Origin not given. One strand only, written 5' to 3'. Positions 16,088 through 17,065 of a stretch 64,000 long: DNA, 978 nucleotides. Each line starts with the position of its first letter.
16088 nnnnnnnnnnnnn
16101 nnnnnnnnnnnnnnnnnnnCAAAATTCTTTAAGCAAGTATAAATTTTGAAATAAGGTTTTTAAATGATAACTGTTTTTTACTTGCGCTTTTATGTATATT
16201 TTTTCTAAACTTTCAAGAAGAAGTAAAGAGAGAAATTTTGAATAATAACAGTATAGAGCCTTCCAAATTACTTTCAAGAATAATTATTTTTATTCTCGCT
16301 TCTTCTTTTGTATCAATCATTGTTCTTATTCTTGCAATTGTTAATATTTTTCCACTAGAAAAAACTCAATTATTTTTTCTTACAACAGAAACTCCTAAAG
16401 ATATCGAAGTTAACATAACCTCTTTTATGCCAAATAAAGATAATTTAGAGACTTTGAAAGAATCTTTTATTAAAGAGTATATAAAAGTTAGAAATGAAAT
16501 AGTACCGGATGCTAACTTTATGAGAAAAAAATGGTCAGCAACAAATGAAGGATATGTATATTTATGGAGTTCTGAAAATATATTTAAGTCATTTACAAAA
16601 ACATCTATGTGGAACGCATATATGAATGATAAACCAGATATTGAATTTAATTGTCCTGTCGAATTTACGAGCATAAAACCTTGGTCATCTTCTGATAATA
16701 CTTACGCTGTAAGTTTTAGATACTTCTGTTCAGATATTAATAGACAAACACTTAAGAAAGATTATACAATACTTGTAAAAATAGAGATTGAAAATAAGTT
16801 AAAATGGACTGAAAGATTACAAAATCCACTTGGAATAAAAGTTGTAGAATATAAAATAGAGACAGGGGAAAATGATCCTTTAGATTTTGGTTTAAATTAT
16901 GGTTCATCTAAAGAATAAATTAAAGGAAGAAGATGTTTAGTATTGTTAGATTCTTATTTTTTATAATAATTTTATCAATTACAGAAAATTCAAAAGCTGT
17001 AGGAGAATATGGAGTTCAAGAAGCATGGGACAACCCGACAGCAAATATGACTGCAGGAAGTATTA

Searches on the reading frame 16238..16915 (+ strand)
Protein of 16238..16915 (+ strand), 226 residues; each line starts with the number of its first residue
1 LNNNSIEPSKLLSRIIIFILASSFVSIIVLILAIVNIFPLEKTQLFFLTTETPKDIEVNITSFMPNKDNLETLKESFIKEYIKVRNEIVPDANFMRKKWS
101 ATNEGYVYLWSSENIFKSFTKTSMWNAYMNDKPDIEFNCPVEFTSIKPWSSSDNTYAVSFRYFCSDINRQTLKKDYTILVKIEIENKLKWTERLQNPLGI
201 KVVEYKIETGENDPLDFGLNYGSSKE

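Call 4: search_protein_families(library=ncbifam, proteins=[window:16238-16915:+], max_evalue=1)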
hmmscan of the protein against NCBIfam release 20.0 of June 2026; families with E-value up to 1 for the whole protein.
window:16238-16915:+ (226 aa): 1 family
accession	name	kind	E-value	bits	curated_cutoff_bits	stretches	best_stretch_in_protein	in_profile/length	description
NF010439.0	PRK13865.1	equivalog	0.001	18.6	188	1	10-88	34-112/237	type IV secretion system protein VirB8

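Call 5: search_protein_families(library=pfam, proteins=[window:16238-16915:+], max_evalue=10)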
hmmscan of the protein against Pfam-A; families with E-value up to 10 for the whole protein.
window:16238-16915:+ (226 aa): 2 families
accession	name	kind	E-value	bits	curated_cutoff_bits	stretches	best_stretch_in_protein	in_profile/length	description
PF04335.19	VirB8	-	2e-12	47.9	23.2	1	17-207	21-210/213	VirB8 protein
PF14584.11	DUF4446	-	0.13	12.7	27.4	1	15-86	2-73/150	Protein of unknown function (DUF4446)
